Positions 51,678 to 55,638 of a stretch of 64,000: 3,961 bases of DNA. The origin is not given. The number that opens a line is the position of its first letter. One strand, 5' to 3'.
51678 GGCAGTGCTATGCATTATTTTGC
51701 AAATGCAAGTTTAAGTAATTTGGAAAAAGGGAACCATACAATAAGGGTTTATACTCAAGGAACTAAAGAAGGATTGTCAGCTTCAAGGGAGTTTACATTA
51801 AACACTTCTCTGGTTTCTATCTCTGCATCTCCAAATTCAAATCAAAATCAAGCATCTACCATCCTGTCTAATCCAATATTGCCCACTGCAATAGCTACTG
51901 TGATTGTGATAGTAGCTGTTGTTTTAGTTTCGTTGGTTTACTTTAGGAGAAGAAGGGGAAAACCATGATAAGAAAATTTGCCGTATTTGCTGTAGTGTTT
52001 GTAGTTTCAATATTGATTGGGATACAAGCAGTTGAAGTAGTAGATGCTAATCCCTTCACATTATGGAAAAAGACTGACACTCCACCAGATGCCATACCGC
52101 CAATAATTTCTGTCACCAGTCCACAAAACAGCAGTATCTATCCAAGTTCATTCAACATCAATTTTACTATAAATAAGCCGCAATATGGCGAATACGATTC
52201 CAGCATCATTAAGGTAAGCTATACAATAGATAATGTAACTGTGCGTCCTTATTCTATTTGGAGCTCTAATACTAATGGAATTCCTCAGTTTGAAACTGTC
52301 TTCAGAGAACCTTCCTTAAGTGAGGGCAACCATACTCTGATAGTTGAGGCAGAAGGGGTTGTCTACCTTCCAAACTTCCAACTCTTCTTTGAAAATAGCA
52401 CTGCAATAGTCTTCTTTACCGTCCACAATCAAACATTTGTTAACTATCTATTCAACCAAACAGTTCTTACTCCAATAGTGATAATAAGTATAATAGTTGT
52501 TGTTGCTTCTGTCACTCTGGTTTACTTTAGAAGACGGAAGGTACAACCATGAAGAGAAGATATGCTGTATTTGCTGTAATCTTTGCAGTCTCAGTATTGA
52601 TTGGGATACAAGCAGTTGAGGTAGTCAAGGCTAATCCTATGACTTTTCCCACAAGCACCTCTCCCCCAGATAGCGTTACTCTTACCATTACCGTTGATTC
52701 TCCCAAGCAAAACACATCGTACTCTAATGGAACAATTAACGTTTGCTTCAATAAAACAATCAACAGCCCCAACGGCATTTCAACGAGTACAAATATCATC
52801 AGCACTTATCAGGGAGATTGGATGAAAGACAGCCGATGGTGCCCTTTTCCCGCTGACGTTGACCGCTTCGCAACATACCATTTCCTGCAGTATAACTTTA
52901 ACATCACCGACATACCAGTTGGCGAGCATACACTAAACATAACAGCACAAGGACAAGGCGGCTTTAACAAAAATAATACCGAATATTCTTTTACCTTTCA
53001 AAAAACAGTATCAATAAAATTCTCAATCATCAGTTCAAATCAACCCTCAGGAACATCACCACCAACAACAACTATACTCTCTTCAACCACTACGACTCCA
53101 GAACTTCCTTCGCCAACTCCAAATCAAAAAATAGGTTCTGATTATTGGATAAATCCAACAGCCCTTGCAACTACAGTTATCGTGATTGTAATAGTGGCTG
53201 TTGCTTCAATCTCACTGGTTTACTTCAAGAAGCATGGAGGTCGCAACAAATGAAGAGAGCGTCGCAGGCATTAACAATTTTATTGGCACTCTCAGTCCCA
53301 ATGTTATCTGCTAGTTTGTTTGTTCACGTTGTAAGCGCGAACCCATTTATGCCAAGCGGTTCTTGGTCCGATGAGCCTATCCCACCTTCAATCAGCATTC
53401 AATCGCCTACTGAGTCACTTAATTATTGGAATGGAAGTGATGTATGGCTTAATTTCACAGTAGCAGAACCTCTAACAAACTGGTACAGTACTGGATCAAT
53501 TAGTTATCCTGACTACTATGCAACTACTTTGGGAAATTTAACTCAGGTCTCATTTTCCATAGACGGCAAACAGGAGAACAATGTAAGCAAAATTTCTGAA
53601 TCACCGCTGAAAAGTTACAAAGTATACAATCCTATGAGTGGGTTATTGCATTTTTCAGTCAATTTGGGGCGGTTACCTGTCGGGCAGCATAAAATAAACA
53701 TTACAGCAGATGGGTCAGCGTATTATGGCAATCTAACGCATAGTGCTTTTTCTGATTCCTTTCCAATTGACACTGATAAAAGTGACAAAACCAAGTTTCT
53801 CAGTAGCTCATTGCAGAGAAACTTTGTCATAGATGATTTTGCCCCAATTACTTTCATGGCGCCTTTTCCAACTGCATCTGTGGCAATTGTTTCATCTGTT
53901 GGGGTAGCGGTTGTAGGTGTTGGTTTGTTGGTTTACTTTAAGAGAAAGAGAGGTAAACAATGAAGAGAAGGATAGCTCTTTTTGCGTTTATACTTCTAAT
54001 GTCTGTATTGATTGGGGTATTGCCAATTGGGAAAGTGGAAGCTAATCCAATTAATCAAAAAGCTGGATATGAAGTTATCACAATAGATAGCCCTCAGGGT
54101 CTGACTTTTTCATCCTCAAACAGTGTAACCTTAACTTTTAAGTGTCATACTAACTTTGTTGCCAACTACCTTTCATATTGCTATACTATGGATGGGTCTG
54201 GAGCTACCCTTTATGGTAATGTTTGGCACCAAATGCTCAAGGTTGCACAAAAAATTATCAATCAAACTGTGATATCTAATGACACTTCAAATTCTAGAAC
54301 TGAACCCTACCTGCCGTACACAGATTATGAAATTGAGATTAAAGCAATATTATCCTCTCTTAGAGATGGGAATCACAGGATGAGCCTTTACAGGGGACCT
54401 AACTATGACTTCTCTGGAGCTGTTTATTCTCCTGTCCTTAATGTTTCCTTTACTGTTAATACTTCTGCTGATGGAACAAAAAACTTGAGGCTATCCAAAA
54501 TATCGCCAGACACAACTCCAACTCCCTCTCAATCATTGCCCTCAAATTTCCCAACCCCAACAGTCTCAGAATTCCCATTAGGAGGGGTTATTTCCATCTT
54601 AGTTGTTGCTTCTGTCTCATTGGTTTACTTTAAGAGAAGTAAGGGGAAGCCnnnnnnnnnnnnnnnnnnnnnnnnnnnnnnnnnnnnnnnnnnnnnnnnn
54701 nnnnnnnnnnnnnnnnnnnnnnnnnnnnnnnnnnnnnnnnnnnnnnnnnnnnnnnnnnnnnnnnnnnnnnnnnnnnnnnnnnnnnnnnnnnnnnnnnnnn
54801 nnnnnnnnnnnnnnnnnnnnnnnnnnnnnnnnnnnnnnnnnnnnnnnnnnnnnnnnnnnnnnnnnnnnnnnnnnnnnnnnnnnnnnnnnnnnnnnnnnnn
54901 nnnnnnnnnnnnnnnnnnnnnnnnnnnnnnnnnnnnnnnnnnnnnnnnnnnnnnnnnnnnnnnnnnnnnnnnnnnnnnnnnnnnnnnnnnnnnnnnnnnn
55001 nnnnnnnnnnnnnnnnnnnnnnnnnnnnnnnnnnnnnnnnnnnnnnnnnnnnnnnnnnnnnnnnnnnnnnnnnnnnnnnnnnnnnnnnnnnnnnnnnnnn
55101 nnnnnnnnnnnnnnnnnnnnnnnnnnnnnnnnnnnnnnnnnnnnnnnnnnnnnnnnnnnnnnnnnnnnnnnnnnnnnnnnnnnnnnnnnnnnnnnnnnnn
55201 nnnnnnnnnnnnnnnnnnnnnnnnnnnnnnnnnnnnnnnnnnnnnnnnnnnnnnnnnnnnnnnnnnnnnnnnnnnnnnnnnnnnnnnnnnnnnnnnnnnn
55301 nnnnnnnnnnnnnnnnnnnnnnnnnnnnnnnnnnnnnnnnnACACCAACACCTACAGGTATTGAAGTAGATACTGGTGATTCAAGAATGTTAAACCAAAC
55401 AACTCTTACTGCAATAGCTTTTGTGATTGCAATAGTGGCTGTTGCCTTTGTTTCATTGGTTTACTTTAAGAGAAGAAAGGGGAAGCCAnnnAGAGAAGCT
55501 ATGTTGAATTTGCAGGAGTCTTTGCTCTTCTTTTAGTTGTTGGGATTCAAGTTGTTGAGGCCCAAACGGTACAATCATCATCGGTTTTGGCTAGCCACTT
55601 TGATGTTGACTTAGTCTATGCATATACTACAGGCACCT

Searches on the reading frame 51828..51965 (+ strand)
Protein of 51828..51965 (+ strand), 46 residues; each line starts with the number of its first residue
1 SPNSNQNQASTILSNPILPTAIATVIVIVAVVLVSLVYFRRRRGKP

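Call 11: search_protein_families(library=ncbifam, proteins=[window:51828-51965:+], max_evalue=10)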
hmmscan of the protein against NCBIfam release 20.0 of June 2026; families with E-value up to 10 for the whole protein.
seq(46 aa): 7 families
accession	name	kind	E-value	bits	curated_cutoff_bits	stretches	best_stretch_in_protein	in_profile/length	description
TIGR01478.1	STEVOR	paralog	0.0043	16.3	166.65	1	6-44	255-295/308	STEVOR family variant surface protein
NF051874.1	PVV_CTERM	equivalog_domain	0.014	15.2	27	1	21-43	11-33/38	PVV-CTERM domain-containing choice-of-anchor G protein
TIGR01477.1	RIFIN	paralog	0.067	12.9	176.95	1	7-43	305-341/356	variant surface antigen, rifin family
NF042931.1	SAG1386_EF1546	equivalog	0.12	12.5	80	1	5-42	19-55/158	SAG1386/EF1546 family surface-associated protein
TIGR01167.1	LPXTG_anchor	domain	0.14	12.8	15.9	1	23-43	13-32/34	LPXTG cell wall anchor domain-containing protein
NF045773.1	cytochro_C550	exception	0.29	11.1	125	1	14-37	3-26/118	cytochrome c550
NF045529.2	Heimdall-CTERM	domain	1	9.9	24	1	25-43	8-25/26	Heimdall-CTERM domain-containing surface protein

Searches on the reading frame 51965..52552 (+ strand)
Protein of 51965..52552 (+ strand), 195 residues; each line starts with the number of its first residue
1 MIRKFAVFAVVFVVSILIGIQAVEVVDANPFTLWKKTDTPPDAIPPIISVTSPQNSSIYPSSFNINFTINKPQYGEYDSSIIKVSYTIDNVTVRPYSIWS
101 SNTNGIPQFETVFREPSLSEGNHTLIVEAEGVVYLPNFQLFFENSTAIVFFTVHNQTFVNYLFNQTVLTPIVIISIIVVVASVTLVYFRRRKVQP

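Call 9: search_protein_families(library=ncbifam, alignment_id=A1, max_evalue=1)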
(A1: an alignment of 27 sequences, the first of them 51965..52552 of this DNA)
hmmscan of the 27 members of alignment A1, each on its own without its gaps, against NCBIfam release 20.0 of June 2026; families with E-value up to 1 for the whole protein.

A. member 1, window:51965-52552:+ (195 aa): 3 families
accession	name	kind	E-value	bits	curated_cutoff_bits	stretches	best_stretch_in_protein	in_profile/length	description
NF033730.0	borfam54_3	equivalog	0.059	12.5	30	1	66-157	114-202/292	complement regulator-acquiring protein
NF005930.0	PRK07948.1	equivalog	0.061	13.9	82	1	156-192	48-84/86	monovalent cation/H+ antiporter complex subunit F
NF041928.1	choice_anch_W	domain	0.11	12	45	0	137-173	87-121/196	choice-of-anchor W domain-containing protein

B. families by the number of members that match (of 27 scanned): 28 families (the first 25 are shown)
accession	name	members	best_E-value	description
TIGR01167.1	LPXTG_anchor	5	0.17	LPXTG cell wall anchor domain-containing protein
NF033507.3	Loki-CTERM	3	0.027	Loki-CTERM sorting domain-containing protein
TIGR04247.1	NosD_copper_fam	2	6.4e-12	nitrous oxide reductase family maturation protein NosD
NF047446.1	barrel_OmpL47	2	0.00043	OmpL47-type beta-barrel domain-containing protein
TIGR03024.1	arch_PEF_CTERM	2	0.01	PEF-CTERM sorting domain-containing protein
NF051431.1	Rv0361_Cterm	2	0.17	Rv0361 family membrane protein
NF052501.1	RdCuOxGlxASco2837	1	2.3e-08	radical copper oxidase GlxA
NF010730.0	PRK14131.1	1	6e-08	N-acetylneuraminate epimerase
TIGR03547.1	muta_rot_YjhT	1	2.7e-07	YjhT family mutarotase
NF047494.1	Lepto_SBBP_lipo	1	3.1e-07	SBBP repeat beta-propeller lipoprotein, LipL53 family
NF041896.1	pecestase_PemA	1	4e-06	pectinesterase PemA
TIGR03804.1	para_beta_helix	1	2e-05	parallel beta-helix repeat protein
TIGR01477.1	RIFIN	1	0.0048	variant surface antigen, rifin family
TIGR01478.1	STEVOR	1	0.0088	STEVOR family variant surface protein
NF005266.0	PRK06770.1-2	1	0.0091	hypothetical protein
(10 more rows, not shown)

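Call 10: search_protein_families(library=pfam, alignment_id=A1, max_evalue=0.1)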
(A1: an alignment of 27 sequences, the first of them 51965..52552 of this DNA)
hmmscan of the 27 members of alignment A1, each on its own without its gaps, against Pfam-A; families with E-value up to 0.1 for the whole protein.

A. member 1, window:51965-52552:+ (195 aa): 1 family
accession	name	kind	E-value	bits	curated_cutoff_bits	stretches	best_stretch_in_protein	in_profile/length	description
PF17957.7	Big_7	-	0.0061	17.6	24.1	1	46-125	1-68/70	Bacterial Ig domain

B. families by the number of members that match (of 27 scanned): 32 families (the first 25 are shown)
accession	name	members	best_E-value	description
PF17957.7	Big_7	4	0.00036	Bacterial Ig domain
PF00746.26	Gram_pos_anchor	3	0.0054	LPXTG cell wall anchor motif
PF19077.6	Big_13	2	0.00015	Bacterial Ig-like domain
PF24421.1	Ig_J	2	0.0021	Tip attachment protein J, Ig-like domain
PF01344.31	Kelch_1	1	5.3e-28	Kelch motif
PF25210.1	Kelch_FKB95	1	6.9e-17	FKB95, Kelch-repeats domain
PF13964.12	Kelch_6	1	4.5e-16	Kelch motif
PF07646.21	Kelch_2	1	1e-15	Kelch motif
PF24681.1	Kelch_KLHDC2_KLHL20_DRC7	1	7e-12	KLHDC2/KLHL20/DRC7 Kelch-repeats domain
PF13418.12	Kelch_4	1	1.1e-09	Galactose oxidase, central domain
PF13415.12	Kelch_3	1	9.6e-09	Galactose oxidase, central domain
PF05048.19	NosD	1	2e-08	Periplasmic copper-binding protein (NosD)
PF24996.1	NANM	1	2.7e-07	N-acetylneuraminate epimerase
PF13229.12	Beta_helix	1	3.4e-06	Right handed beta helix region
PF24981.1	Beta-prop_ATRN-LZTR1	1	4.7e-06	Attractin/LZTR1 beta-propeller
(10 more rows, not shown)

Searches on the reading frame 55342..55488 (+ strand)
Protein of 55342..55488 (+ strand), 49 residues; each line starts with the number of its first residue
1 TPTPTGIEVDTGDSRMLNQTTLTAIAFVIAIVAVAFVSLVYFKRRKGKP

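Call 11: search_protein_families(library=ncbifam, proteins=[window:55342-55488:+], max_evalue=10)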
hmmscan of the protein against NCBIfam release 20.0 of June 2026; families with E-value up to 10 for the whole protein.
seq(49 aa): 5 families
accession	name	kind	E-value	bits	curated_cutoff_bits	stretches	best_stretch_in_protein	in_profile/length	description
NF046005.2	near_gluc_PtsG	equivalog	0.071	13.4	45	1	20-47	8-34/85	MPN207a family PTS transporter accessory protein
NF047981.1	RC1041_fam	subfamily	0.14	11.9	90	1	21-42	20-41/57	RC1041 family protein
NF058571.1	GVDTG_CTERM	domain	0.15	12.4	29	1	9-45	6-44/44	GVDTG sorting domain-containing protein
NF033507.3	Loki-CTERM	subfamily_domain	0.15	12.4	19.9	1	25-46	6-27/27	Loki-CTERM sorting domain-containing protein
TIGR01167.1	LPXTG_anchor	domain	0.21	12.3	15.9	1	25-46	16-33/34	LPXTG cell wall anchor domain-containing protein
